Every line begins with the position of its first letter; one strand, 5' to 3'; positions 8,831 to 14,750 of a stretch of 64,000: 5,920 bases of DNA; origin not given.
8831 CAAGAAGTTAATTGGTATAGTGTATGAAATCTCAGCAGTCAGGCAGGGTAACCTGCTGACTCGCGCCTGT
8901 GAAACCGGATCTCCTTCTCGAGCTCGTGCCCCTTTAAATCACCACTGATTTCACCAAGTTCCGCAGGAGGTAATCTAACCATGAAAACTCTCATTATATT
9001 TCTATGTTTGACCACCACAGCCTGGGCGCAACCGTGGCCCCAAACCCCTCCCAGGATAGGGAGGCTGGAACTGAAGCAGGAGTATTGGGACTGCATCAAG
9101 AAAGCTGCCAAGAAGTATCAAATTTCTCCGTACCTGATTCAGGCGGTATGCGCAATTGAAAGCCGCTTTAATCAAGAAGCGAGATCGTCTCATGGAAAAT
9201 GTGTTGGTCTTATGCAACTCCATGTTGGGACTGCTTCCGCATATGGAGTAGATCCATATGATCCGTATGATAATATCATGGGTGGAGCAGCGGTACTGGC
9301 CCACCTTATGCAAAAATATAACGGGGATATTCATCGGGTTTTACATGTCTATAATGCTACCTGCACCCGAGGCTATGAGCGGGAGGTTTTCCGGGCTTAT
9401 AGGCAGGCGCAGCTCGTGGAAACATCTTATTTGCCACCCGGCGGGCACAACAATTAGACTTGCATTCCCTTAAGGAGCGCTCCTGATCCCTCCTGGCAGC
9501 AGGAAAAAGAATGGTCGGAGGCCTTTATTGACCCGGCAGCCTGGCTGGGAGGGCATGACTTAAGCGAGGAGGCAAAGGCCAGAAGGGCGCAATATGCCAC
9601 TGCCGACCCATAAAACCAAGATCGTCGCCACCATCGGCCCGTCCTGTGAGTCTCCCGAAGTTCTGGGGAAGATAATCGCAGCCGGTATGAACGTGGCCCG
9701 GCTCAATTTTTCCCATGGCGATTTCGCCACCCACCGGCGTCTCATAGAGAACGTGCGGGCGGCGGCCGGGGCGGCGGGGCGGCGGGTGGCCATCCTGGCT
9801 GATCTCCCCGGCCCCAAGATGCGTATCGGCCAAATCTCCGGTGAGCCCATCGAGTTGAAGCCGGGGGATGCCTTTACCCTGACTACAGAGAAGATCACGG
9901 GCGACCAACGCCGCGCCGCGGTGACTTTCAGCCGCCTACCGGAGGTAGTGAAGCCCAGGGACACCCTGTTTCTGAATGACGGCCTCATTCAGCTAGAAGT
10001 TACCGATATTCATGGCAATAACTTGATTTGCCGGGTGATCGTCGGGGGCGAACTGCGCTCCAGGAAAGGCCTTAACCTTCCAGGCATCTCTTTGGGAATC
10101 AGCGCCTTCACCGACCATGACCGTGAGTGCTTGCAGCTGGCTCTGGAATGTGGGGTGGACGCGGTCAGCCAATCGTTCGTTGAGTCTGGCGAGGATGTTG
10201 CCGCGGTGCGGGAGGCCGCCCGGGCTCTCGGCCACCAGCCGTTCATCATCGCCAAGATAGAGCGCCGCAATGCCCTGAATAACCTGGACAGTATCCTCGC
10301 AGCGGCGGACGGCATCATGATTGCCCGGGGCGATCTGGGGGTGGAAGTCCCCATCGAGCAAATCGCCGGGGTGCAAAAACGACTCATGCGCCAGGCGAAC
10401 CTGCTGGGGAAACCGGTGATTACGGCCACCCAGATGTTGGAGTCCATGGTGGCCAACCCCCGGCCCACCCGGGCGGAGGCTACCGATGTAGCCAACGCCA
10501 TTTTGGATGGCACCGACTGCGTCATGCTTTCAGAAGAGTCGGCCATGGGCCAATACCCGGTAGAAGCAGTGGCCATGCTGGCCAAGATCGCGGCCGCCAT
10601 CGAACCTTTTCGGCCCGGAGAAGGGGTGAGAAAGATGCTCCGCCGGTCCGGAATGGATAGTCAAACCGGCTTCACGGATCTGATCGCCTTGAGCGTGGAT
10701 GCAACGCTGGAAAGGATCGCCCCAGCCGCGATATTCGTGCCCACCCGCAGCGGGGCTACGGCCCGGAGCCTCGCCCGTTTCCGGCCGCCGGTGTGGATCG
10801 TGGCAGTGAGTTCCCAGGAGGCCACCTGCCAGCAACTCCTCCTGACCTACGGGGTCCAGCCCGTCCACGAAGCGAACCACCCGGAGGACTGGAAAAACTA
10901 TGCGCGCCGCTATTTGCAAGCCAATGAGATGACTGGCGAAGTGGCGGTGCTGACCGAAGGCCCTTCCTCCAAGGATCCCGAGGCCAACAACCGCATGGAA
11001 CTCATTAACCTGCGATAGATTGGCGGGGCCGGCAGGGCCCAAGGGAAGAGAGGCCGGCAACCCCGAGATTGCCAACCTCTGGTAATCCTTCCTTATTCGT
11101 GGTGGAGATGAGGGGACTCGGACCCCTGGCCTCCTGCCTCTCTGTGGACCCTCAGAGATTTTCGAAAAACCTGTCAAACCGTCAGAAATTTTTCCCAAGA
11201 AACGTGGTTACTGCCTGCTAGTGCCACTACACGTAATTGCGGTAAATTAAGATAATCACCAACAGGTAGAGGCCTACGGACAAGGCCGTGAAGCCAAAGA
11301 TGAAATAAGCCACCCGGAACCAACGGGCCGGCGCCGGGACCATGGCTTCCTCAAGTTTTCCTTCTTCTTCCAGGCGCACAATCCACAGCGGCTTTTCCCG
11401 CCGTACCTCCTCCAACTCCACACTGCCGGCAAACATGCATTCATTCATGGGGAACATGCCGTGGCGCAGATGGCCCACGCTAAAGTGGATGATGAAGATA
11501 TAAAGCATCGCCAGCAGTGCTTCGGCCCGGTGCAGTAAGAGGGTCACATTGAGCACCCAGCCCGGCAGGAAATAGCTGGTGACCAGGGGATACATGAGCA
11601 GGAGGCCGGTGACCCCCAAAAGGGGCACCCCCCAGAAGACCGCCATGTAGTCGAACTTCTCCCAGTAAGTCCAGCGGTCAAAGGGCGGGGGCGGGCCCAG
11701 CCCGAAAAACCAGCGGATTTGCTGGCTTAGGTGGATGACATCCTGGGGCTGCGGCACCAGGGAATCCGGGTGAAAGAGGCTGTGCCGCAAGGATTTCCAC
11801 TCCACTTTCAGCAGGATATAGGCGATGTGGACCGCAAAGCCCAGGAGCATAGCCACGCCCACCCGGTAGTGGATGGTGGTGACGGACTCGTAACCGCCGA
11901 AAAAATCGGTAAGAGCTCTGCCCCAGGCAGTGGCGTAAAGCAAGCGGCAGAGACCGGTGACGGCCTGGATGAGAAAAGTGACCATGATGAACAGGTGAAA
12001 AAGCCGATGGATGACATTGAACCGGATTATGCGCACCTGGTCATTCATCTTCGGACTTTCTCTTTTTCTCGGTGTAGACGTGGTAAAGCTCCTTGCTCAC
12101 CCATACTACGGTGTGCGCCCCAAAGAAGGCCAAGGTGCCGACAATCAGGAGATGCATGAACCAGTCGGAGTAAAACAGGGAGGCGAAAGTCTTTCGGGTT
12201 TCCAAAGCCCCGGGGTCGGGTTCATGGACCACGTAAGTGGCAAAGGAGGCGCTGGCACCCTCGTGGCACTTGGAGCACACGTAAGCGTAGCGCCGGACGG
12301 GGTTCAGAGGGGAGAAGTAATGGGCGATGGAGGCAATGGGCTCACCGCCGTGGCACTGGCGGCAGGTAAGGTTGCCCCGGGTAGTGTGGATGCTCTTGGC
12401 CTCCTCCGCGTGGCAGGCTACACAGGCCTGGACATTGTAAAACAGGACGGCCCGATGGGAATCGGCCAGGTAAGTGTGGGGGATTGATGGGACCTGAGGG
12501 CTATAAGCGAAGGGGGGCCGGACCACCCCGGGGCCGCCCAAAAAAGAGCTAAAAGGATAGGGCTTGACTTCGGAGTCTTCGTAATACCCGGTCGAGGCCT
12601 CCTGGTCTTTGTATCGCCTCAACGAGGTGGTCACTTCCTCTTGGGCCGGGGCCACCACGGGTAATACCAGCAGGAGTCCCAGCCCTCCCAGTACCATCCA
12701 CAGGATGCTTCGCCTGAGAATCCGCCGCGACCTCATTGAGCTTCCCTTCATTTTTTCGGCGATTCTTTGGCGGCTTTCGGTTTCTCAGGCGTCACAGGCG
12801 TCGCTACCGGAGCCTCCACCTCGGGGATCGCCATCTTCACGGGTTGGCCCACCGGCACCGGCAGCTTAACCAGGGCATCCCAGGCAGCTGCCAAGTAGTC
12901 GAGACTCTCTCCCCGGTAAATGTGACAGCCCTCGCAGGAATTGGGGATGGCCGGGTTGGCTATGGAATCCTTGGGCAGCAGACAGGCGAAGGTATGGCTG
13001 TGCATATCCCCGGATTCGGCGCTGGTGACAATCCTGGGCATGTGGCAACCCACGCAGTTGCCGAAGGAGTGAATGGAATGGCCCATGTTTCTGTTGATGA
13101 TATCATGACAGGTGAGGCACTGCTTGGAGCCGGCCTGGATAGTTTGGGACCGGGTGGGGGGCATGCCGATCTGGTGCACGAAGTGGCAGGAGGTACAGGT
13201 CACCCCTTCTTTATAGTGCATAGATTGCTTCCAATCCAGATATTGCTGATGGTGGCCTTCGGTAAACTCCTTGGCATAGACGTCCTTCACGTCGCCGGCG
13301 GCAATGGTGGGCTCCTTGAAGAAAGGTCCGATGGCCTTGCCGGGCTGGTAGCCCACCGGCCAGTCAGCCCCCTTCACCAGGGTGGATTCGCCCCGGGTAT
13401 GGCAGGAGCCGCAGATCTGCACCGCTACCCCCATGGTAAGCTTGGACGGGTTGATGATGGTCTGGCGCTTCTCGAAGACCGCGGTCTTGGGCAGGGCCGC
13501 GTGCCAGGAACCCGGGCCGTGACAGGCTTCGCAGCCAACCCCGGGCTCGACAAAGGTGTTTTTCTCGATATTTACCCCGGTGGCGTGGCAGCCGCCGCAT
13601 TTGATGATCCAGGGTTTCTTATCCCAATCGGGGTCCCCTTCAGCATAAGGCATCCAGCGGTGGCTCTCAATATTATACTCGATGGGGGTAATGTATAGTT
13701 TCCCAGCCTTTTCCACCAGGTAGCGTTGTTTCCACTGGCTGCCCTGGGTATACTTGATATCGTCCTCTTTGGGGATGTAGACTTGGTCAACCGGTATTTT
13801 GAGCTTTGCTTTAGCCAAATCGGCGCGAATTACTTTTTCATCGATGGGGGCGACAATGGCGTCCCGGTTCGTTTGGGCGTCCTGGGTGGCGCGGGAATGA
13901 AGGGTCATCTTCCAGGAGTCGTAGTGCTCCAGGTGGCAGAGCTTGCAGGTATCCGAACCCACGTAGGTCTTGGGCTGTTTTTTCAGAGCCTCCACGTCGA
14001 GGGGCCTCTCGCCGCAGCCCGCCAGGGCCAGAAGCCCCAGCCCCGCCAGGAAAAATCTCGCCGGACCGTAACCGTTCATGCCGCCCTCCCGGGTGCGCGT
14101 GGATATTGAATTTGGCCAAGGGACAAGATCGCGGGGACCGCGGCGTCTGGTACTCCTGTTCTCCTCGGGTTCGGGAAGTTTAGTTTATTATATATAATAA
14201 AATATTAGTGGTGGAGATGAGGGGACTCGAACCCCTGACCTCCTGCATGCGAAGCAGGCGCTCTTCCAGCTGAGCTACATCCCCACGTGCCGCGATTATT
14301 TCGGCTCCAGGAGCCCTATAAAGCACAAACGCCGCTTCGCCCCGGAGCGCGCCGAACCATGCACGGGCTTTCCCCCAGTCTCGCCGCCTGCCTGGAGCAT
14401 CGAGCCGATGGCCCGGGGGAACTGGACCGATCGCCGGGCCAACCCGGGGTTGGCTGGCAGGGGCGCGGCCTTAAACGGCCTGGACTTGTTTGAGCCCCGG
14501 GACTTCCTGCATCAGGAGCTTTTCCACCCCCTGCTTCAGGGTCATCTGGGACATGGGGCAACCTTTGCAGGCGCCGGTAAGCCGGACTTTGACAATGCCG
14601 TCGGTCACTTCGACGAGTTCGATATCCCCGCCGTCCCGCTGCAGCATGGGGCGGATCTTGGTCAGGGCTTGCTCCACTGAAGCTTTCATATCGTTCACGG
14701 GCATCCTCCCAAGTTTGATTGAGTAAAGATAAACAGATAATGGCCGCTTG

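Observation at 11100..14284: Intact tRNA-Ala(CGC) and a 38-nt copy of its 3' half bracket a 3-kb cytochrome b / trihaem / octahaem operon (att-like geometry, no integrase)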

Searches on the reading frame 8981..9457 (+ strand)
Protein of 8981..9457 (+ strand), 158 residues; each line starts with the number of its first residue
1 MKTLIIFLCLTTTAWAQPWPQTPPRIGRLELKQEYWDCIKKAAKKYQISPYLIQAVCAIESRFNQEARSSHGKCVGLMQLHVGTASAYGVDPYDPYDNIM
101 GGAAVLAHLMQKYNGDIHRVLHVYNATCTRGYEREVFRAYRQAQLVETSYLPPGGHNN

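Call 6: search_protein_families(library=pfam, proteins=[window:8981-9457:+], max_evalue=0.01)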
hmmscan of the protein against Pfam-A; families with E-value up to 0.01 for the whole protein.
window:8981-9457:+ (158 aa): 2 families
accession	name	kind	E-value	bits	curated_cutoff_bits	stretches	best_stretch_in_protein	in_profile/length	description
PF01464.25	SLT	-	3e-19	69.1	21.3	1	37-126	1-96/117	Transglycosylase SLT domain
PF19489.4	SLT_4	-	1.2e-05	25.4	27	1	7-89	5-87/184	Transglycosylase SLT domain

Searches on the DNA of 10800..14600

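Call 51: search_rna_families(source=window, start=10800, end=14600, threshold=evalue, max_evalue=1)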
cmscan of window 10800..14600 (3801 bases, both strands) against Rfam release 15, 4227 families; matches with E-value up to 1: 7.
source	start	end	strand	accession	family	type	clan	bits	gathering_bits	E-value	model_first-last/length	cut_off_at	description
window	14212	14284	-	RF00005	tRNA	Gene; tRNA;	CL00001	69.8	29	2.1e-14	1-71/71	no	tRNA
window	14440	14505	+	RF03639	mir-619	Gene; miRNA;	-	25.6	80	0.019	1-70/70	no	mir-619 microRNA precursor family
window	14038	14236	-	RF04321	tmRNA_permuted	Gene;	-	25.4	47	0.02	36-93/213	no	permuted transfer-messenger RNA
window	11058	11127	-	RF04321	tmRNA_permuted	Gene;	-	23.5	47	0.053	36-93/213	no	permuted transfer-messenger RNA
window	11990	12068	-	RF00809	mir-241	Gene; miRNA;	-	22.8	63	0.12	1-74/74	no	mir-241 microRNA precursor family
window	11100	11184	-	RF00023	tmRNA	Gene;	CL00001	22.4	47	2.6e-06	1-374/374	no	transfer-messenger RNA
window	13997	14042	-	RF03222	mir-4900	Gene; miRNA;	-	20.6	60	0.83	1-75/75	no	mir-4900 microRNA precursor family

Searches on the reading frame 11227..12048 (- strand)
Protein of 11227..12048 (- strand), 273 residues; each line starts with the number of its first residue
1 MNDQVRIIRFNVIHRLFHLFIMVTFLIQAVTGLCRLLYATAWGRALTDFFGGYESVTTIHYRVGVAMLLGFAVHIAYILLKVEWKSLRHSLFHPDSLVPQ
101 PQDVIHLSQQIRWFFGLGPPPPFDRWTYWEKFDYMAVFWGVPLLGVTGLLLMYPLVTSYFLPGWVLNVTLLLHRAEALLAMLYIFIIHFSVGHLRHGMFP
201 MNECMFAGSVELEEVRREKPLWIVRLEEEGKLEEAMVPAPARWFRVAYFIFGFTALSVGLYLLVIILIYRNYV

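Call 6: search_protein_families(library=pfam, proteins=[window:11227-12048:-], max_evalue=0.01)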
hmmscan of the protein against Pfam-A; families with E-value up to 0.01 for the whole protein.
window:11227-12048:- (273 aa): 1 family
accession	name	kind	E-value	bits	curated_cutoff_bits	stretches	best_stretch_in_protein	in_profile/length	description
PF01292.26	Ni_hydr_CYTB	-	2.2e-06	28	30.1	1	9-196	1-165/179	Prokaryotic cytochrome b561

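Call 46: search_protein_families(library=ncbifam, proteins=[window:11227-12045:-], max_evalue=0.01)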
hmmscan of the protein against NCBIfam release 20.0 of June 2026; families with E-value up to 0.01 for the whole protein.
window:11227-12045:- (272 aa): 4 families
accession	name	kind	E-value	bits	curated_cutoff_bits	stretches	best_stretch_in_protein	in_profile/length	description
TIGR01583.1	formate-DH-gamm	equivalog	3.4e-06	27.2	115.85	1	5-222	1-198/204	formate dehydrogenase subunit gamma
NF007558.0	PRK10179.1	equivalog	6.3e-05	22.7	339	1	5-231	6-210/217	formate dehydrogenase-N subunit gamma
NF011582.1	PRK15006.1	equivalog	0.0012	18.5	204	1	130-185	171-223/248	thiosulfate reductase cytochrome B subunit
NF007924.0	PRK10639.1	equivalog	0.0056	16.4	341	1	4-227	5-204/211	formate dehydrogenase cytochrome b556 subunit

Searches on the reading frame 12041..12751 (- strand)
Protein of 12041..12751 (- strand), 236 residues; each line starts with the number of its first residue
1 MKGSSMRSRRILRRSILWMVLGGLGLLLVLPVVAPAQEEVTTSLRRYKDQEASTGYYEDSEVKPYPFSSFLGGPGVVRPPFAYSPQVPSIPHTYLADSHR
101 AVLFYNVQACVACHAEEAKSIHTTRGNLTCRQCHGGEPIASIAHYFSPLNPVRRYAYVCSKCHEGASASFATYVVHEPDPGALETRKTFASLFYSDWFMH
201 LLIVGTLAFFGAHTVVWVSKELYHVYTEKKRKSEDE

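Call 6: search_protein_families(library=pfam, proteins=[window:12041-12751:-], max_evalue=0.01)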
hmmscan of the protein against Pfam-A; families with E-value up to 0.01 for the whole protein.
window:12041-12751:- (236 aa): 3 families
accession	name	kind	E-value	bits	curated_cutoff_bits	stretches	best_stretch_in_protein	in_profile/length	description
PF14537.11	Cytochrom_c3_2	-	0.0005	20.9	25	1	109-168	8-69/79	Cytochrome c3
PF14522.11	Cytochrome_C7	-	0.0022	18.2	24.8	0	119-169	5-54/67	Cytochrome c7 and related cytochrome c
PF09699.15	Paired_CXXCH_1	-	0.0077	16.3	20.6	0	107-135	6-37/41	Doubled CXXCH motif (Paired_CXXCH_1)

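Call 46: search_protein_families(library=ncbifam, proteins=[window:12041-12748:-], max_evalue=0.01)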
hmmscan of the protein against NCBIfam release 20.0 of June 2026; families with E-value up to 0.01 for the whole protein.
window:12041-12748:- (235 aa): 4 families
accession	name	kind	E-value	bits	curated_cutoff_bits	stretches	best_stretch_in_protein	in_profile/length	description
NF040968.1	FeS_ExtO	equivalog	0.00099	18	200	1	106-170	21-77/416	selenite/tellurite reduction operon b-type cytochrome iron-sulfur cluster-binding subunit ExtO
NF040967.1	cytc_ExtN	equivalog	0.0011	17.9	200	1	105-170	20-77/415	selenite/tellurite reduction operon c-type cytochrome ExtN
TIGR03508.1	decahem_SO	subfamily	0.0032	17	192.2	1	98-163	185-249/258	DmsE family decaheme c-type cytochrome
NF047727.1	4hemeCytCCctA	equivalog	0.0036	17.4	180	1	93-164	24-89/109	tetraheme c-type cytochrome CctA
